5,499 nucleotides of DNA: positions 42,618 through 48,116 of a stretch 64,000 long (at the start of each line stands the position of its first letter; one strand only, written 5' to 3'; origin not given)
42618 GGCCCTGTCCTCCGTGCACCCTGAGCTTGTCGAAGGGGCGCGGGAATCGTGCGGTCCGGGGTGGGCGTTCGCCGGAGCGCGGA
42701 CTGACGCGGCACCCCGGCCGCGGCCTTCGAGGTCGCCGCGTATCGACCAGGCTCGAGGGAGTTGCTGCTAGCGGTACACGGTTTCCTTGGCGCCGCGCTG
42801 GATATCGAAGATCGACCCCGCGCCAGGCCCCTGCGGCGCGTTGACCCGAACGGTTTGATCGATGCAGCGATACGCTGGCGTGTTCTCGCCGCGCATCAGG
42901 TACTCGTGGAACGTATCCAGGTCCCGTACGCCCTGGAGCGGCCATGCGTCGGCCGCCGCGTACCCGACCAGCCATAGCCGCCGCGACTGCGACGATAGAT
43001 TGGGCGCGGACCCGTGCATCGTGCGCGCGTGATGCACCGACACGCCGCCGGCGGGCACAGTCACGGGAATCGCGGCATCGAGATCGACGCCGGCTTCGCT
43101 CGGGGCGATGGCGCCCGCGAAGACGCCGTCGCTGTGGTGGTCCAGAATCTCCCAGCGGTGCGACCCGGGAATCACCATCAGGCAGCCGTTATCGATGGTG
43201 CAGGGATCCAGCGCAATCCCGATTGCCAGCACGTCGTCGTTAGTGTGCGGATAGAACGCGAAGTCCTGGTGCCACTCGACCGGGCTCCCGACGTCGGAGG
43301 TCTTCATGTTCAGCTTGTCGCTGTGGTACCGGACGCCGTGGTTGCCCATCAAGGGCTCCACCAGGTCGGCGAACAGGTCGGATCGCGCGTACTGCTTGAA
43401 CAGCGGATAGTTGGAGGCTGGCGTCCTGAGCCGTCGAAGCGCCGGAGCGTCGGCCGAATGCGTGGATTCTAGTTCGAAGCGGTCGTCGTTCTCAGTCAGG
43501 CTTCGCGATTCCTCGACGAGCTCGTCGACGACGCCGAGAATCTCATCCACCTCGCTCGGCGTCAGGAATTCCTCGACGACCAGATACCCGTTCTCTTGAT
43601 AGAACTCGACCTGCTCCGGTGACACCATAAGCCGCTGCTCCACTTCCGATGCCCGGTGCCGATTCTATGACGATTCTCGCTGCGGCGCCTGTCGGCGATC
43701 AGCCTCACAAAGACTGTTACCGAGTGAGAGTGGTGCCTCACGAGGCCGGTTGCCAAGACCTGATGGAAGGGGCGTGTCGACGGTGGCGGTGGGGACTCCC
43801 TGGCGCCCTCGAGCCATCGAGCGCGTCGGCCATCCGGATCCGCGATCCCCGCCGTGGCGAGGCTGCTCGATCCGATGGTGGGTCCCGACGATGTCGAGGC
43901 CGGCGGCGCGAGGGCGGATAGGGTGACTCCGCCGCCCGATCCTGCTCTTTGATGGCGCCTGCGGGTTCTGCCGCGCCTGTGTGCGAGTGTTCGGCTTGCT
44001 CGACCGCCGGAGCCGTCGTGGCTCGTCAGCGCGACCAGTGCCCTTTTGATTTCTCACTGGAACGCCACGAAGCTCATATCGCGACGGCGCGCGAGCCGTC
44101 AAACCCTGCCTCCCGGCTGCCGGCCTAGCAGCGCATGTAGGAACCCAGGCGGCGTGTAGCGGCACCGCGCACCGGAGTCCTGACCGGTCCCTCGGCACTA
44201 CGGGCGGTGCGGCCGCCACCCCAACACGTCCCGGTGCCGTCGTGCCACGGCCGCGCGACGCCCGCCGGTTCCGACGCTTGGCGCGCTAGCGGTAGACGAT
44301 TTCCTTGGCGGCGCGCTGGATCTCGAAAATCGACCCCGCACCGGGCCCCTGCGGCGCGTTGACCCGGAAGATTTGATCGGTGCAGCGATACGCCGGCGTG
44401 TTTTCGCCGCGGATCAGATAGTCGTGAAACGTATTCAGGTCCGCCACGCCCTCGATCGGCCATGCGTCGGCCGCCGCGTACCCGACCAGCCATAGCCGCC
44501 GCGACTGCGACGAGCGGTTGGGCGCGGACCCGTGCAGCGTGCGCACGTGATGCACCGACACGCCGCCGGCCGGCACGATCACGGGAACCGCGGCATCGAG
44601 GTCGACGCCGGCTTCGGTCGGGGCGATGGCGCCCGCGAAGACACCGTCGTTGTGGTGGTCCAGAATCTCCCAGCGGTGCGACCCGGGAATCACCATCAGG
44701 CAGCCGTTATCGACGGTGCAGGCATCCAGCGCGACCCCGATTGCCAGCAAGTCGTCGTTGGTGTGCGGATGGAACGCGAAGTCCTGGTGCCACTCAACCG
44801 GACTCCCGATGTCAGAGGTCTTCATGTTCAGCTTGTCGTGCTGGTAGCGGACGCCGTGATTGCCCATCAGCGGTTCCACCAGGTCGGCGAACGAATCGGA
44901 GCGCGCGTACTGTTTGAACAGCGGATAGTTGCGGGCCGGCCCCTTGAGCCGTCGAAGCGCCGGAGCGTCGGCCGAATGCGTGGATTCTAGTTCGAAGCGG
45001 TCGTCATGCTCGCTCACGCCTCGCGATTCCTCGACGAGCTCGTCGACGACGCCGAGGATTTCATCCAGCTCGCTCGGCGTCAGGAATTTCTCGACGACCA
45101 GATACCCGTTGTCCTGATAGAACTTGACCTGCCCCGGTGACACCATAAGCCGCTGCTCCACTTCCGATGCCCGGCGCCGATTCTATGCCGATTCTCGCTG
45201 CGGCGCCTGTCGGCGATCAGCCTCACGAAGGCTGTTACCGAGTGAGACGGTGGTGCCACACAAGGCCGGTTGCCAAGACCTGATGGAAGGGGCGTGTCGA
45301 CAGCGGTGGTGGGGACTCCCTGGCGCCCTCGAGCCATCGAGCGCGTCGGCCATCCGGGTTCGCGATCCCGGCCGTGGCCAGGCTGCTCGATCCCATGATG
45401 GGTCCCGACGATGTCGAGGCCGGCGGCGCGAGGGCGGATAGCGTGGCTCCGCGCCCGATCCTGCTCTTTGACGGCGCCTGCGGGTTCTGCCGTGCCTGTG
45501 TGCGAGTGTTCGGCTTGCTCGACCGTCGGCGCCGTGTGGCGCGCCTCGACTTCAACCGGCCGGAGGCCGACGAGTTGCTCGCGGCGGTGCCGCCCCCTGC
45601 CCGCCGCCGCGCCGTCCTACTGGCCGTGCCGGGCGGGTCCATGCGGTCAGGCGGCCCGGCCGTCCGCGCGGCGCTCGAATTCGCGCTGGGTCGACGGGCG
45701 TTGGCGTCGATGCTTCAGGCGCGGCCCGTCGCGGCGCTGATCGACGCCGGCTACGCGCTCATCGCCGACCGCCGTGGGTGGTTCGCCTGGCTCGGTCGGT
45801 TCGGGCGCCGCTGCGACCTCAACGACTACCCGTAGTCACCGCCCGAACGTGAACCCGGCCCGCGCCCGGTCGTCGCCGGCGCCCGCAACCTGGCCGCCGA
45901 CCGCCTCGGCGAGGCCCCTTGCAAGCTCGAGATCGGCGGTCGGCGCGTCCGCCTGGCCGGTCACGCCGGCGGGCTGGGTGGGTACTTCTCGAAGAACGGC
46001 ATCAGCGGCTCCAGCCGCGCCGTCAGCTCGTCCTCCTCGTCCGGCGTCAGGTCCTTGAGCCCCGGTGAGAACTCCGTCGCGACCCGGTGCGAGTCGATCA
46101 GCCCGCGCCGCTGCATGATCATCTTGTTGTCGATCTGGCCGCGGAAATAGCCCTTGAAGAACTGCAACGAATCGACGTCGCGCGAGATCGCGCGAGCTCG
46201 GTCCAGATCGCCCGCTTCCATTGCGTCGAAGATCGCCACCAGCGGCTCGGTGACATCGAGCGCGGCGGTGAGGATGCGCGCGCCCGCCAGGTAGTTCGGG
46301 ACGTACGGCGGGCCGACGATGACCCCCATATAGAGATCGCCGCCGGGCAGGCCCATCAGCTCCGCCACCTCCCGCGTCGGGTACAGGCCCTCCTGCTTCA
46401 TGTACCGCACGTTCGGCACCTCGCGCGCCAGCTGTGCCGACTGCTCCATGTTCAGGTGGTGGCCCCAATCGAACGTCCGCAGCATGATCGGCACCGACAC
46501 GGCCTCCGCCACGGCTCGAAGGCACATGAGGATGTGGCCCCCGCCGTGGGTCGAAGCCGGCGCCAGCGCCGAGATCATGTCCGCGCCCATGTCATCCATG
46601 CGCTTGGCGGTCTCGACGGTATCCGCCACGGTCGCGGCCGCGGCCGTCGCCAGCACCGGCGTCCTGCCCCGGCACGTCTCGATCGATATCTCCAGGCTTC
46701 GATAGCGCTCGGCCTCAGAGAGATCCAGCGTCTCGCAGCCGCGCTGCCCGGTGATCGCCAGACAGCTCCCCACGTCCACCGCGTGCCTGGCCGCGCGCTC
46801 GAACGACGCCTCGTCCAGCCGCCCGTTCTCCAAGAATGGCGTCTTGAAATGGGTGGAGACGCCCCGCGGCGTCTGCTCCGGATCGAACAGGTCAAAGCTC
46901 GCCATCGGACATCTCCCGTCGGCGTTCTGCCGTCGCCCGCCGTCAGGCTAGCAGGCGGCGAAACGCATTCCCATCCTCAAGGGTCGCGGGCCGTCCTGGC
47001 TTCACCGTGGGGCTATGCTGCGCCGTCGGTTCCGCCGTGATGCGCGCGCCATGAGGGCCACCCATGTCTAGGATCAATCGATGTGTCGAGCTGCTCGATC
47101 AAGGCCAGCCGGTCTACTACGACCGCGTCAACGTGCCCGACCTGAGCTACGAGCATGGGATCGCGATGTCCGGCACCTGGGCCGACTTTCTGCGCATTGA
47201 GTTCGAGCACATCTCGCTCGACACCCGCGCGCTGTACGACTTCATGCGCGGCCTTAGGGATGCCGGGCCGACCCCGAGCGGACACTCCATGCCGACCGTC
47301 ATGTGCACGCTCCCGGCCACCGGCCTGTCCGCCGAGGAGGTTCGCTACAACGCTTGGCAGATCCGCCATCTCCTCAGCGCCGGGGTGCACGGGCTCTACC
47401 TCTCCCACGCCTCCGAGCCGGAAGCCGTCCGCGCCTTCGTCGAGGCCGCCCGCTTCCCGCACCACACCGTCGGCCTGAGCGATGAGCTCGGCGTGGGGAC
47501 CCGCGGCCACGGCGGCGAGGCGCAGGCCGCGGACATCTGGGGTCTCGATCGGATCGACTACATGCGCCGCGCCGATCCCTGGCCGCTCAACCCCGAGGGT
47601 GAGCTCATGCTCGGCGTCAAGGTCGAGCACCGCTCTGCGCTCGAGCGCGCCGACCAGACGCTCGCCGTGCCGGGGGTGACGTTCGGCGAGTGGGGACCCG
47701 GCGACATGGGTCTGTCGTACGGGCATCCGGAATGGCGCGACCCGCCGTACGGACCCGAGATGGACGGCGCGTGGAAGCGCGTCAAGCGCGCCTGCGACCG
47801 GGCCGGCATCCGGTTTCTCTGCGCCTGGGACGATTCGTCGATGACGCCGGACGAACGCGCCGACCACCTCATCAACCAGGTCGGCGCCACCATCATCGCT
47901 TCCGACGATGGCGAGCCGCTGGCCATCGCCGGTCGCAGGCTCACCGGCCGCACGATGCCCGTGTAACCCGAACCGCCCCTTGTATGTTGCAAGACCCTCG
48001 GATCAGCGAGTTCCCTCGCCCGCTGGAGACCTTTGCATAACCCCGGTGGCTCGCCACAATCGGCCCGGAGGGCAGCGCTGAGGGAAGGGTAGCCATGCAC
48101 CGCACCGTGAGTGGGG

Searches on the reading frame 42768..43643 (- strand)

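Call 18: search_protein_families(library=pfam, max_evalue=0.001, proteins=[window:42768-43643:-])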
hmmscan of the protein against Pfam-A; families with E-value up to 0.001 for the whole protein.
window:42768-43643:- (291 aa): 1 family
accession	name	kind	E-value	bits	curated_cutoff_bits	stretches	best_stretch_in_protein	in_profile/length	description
PF05721.19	PhyH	-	1.6e-40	140.1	22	1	15-222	1-212/213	Phytanoyl-CoA dioxygenase (PhyH)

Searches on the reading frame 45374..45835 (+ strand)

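Call 28: search_protein_families(library=pfam, max_evalue=1, proteins=[window:45374-45835:+])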
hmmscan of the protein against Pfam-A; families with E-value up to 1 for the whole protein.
window:45374-45835:+ (153 aa): 2 families
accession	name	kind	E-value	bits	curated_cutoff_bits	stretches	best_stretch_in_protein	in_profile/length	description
PF04134.17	DCC1-like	-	1.1e-10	43.2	27.8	1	30-134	1-107/113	DCC1-like thiol-disulfide oxidoreductase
PF19819.4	DUF6302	-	0.1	13.1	27.2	1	78-119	32-70/135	Family of unknown function (DUF6302)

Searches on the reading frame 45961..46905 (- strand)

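Call 28: search_protein_families(library=pfam, max_evalue=1, proteins=[window:45961-46905:-])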
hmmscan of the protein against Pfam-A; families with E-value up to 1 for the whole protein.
window:45961-46905:- (314 aa): 2 families
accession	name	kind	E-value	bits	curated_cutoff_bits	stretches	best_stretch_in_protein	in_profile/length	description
PF00701.28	DHDPS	-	1.5e-16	60.5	22.1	1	14-247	3-239/289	Dihydrodipicolinate synthetase family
PF00218.27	IGPS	-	0.065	12.8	27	1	94-145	68-117/254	Indole-3-glycerol phosphate synthase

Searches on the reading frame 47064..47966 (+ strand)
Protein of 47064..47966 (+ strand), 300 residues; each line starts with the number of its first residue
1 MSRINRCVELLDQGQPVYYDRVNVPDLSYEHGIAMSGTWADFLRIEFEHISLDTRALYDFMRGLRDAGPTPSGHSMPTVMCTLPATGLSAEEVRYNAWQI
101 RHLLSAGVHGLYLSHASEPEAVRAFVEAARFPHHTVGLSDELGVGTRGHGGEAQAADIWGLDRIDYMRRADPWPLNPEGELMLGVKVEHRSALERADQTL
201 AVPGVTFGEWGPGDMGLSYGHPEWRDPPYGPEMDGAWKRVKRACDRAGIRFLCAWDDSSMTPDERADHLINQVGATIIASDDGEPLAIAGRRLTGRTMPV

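Call 28: search_protein_families(library=pfam, max_evalue=1, proteins=[window:47064-47966:+])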
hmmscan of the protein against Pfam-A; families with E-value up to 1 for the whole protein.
window:47064-47966:+ (300 aa): 2 families
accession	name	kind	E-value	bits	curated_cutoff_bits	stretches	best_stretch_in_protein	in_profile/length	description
PF03328.21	HpcH_HpaI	-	0.0076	16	25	1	100-252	78-188/221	HpcH/HpaI aldolase/citrate lyase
PF01165.25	Ribosomal_S21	-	0.27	11.4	27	1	234-250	11-27/55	Ribosomal protein S21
